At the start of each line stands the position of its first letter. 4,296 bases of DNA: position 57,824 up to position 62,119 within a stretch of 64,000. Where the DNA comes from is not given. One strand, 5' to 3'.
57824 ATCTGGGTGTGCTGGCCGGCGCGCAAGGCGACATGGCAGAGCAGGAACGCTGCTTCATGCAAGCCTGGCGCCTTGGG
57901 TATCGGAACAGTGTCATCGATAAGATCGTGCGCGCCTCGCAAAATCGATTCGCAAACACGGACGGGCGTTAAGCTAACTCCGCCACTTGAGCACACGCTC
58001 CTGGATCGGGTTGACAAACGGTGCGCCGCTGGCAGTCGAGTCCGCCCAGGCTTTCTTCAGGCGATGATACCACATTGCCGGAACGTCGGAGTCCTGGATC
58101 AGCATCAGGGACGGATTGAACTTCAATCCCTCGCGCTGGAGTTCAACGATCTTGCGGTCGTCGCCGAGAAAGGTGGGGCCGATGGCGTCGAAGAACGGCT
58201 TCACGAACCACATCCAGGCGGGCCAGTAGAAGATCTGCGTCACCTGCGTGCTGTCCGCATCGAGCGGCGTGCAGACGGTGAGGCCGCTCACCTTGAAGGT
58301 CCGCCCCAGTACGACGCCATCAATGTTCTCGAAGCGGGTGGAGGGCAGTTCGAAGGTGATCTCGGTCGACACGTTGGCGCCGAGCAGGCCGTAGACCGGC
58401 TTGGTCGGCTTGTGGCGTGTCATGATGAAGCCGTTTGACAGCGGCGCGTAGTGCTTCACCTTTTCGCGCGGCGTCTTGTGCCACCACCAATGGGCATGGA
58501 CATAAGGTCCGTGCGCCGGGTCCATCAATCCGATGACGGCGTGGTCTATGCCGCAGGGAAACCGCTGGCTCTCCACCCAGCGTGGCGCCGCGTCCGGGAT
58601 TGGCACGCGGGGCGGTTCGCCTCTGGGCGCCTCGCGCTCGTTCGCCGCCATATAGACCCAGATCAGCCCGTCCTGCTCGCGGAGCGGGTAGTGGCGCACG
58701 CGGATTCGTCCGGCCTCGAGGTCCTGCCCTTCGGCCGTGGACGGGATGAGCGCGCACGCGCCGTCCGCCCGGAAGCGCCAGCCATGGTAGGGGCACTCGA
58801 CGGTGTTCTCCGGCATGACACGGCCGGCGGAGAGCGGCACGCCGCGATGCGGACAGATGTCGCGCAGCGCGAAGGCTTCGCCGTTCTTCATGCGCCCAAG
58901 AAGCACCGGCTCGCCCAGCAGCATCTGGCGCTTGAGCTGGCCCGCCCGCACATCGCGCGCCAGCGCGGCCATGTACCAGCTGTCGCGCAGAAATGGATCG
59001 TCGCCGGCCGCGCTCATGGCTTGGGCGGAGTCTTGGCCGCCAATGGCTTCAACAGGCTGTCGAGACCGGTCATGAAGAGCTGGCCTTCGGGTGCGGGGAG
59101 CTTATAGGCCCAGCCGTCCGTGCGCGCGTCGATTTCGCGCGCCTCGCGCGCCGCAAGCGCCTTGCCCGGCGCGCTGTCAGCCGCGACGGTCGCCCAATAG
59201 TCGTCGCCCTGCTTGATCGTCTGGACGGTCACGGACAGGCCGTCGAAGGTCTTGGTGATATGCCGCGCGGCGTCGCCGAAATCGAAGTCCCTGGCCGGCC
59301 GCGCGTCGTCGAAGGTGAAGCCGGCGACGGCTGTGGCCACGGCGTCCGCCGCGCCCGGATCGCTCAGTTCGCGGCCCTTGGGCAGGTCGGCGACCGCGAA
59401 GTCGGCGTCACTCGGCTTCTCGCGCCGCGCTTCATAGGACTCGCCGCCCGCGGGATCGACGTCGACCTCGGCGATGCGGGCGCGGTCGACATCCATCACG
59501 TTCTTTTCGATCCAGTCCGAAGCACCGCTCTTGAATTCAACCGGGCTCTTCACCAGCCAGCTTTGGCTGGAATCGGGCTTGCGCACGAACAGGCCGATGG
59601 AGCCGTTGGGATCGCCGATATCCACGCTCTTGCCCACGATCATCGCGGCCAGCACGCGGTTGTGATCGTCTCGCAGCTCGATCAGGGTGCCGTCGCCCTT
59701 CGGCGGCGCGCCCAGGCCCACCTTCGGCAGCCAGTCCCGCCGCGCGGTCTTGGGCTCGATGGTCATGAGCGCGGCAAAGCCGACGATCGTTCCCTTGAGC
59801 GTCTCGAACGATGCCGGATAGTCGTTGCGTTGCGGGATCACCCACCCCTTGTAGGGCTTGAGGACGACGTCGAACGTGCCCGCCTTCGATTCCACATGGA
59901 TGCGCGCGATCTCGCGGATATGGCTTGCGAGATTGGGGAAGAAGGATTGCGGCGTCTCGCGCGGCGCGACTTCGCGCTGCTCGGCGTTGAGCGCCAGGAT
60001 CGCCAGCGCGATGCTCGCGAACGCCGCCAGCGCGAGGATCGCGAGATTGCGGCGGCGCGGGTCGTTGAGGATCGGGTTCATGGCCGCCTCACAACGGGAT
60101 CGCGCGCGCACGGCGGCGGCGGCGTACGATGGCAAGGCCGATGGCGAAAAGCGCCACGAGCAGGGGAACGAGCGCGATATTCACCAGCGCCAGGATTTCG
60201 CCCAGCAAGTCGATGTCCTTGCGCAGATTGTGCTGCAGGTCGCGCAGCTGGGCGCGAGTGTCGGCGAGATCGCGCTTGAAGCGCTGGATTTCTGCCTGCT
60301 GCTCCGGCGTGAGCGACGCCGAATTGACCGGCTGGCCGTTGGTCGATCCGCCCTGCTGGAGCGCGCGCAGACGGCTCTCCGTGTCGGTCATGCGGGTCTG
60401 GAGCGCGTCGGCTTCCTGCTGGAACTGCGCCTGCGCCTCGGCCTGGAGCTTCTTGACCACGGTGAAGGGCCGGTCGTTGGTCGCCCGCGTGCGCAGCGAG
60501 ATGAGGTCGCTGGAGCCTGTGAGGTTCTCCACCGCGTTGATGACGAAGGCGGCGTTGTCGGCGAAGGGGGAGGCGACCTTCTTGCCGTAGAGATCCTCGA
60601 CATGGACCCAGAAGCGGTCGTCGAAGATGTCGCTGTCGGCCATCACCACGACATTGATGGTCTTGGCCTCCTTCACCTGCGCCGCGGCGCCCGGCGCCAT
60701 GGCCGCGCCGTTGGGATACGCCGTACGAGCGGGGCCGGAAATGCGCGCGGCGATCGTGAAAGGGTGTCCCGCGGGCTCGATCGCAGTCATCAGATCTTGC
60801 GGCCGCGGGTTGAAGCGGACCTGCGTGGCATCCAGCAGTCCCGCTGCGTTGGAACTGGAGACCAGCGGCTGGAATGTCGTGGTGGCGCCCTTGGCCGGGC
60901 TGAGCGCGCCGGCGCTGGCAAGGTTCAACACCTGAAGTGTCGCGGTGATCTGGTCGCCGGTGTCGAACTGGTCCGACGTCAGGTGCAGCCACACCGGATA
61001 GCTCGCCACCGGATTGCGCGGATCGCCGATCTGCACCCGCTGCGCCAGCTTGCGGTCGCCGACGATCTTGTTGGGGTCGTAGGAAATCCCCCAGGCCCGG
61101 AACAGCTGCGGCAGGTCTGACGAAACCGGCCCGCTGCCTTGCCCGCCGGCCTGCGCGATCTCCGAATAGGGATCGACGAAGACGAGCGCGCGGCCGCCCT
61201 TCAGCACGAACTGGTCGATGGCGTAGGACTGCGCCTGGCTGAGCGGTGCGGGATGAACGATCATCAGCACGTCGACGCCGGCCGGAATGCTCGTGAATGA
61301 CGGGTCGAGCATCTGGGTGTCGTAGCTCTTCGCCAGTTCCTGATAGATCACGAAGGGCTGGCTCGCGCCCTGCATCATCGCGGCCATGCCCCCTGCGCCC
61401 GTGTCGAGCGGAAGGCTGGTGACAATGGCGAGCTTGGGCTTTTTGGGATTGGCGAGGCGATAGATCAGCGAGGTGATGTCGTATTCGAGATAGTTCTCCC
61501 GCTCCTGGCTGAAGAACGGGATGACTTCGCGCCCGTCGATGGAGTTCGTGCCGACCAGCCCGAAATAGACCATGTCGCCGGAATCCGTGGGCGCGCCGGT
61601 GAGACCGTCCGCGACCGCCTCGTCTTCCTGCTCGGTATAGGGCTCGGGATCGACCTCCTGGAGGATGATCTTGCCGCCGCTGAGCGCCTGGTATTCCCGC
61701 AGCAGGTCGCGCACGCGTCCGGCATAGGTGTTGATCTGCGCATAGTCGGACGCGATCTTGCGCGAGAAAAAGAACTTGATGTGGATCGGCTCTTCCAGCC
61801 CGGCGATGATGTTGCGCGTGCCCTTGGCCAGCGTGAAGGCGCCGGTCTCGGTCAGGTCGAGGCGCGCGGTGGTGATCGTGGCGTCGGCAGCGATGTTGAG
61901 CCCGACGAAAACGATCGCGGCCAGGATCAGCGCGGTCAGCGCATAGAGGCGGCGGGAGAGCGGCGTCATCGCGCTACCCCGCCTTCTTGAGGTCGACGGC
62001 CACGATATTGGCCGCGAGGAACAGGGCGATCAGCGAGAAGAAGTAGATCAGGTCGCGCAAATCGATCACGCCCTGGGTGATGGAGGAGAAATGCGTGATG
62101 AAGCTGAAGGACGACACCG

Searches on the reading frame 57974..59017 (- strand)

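Call 23: search_protein_families(library=pfam, proteins=[window:57974-59017:-], max_evalue=0.001)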
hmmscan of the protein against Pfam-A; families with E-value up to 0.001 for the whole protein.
window:57974-59017:- (347 aa): 2 families
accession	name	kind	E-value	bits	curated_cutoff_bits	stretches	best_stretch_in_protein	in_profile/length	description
PF00355.32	Rieske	-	1.2e-22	80.1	20.3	1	13-96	1-83/88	Rieske [2Fe-2S] domain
PF13806.12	Rieske_2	-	7.1e-06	26.3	27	1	19-121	7-103/104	Rieske-like [2Fe-2S] domain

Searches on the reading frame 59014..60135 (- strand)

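Call 23: search_protein_families(library=pfam, proteins=[window:59014-60135:-], max_evalue=0.001)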
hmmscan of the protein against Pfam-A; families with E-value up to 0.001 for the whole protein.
window:59014-60135:- (373 aa): 1 family
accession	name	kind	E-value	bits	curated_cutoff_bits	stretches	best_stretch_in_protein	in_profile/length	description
PF14238.11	DUF4340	-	4.2e-11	43.8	25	1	98-278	1-167/183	Domain of unknown function (DUF4340)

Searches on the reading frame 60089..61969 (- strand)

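Call 23: search_protein_families(library=pfam, proteins=[window:60089-61969:-], max_evalue=0.001)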
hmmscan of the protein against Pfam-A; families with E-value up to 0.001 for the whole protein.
window:60089-61969:- (626 aa): 2 families
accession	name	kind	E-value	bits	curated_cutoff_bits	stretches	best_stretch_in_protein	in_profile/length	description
PF09822.16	ABC_transp_aux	-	1.2e-64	218.8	34.7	1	177-479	1-288/288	ABC-type uncharacterized transport system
PF23357.1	DUF7088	-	3.3e-22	79.1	27.8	1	42-140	2-104/105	Domain of unknown function (DUF7088)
